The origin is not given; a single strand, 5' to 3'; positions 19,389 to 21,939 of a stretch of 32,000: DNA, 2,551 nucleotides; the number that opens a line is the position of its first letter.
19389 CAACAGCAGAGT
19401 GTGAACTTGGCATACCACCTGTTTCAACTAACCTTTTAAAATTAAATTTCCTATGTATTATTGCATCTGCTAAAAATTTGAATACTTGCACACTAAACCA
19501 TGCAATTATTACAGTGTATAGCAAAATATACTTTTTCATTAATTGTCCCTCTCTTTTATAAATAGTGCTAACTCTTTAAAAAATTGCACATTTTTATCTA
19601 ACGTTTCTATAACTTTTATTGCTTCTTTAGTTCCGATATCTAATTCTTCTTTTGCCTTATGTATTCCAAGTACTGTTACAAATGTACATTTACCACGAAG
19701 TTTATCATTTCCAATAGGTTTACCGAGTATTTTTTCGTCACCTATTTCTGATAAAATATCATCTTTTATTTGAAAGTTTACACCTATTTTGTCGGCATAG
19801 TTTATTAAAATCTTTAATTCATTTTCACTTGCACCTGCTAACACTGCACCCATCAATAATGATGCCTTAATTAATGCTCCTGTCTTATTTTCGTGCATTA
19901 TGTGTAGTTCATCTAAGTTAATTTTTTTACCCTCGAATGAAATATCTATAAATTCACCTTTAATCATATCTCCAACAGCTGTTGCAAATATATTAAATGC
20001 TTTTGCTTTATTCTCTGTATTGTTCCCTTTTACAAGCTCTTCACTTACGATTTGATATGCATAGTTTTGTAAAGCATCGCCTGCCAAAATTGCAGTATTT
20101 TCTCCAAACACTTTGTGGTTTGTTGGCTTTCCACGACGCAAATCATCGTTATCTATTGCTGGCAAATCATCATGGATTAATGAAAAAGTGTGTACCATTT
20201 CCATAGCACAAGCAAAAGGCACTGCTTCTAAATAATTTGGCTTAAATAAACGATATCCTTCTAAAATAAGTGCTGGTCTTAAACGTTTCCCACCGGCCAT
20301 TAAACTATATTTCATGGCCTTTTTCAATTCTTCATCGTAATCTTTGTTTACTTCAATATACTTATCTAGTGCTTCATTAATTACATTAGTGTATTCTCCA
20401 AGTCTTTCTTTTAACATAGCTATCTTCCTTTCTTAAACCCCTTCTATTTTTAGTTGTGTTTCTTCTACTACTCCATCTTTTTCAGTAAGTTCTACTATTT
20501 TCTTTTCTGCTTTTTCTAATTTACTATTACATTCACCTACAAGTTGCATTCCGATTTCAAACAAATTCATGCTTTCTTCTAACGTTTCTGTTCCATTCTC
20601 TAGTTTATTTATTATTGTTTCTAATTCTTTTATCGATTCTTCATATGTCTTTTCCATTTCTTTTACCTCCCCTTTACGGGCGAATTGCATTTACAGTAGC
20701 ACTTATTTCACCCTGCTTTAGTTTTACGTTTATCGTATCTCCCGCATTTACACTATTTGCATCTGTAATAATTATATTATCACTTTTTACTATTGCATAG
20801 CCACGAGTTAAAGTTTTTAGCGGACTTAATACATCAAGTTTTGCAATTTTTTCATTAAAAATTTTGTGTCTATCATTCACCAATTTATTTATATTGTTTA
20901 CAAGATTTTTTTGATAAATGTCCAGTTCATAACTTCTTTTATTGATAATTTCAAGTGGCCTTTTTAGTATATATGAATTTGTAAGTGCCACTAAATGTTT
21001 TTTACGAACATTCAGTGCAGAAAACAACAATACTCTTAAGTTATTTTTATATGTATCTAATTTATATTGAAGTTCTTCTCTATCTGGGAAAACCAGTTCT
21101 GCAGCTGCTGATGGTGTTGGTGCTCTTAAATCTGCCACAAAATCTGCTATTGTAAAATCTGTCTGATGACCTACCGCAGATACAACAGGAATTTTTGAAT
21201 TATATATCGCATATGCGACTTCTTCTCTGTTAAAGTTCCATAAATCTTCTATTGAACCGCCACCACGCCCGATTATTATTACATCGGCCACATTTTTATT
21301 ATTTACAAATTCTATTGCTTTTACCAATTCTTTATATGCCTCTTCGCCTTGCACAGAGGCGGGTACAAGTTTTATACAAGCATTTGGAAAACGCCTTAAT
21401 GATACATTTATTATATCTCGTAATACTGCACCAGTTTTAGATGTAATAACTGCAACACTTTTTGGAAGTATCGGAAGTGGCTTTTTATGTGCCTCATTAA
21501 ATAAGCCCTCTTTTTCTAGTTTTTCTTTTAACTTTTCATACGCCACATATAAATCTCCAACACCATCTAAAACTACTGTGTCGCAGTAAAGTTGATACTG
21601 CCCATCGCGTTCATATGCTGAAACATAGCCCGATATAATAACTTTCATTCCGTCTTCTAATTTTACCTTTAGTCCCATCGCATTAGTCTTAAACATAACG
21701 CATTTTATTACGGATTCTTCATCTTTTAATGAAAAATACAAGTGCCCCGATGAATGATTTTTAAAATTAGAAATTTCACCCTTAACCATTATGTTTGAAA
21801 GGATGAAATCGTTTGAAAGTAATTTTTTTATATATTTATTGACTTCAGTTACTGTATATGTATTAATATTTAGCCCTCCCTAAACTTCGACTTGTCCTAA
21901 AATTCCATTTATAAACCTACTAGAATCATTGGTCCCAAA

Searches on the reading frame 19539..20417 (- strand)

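Call 72: search_protein_families(library=pfam, proteins=[window:19539-20417:-], max_evalue=0.00001)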
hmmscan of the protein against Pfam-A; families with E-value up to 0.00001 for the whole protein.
window:19539-20417:- (292 aa): 1 family
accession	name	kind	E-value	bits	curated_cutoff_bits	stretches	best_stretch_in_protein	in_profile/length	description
PF00348.22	polyprenyl_synt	-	1.5e-61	208.3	27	1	29-265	2-232/251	Polyprenyl synthetase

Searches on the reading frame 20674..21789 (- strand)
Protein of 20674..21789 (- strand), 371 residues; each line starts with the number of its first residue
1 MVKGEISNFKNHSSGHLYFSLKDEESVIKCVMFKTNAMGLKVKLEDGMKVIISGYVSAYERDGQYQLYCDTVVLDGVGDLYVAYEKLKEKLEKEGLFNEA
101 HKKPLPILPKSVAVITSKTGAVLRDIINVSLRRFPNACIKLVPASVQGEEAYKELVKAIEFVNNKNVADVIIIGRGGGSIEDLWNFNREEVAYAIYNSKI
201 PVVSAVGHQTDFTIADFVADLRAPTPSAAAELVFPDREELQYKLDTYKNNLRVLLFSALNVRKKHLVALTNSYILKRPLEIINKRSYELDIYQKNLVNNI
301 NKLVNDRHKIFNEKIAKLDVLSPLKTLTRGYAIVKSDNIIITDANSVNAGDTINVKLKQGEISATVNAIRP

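Call 72: search_protein_families(library=pfam, proteins=[window:20674-21789:-], max_evalue=0.00001)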
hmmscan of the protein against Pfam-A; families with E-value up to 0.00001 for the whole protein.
window:20674-21789:- (371 aa): 3 families
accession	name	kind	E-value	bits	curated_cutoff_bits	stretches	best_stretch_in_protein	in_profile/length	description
PF02601.20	Exonuc_VII_L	-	3.8e-90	303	35.9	2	96-310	1-213/315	Exonuclease VII, large subunit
PF13742.12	tRNA_anti_2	-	2.1e-26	92.4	27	1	1-72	23-94/95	OB-fold nucleic acid binding domain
PF01336.31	tRNA_anti-codon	-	7.4e-13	48.7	27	1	2-72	3-72/75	OB-fold nucleic acid binding domain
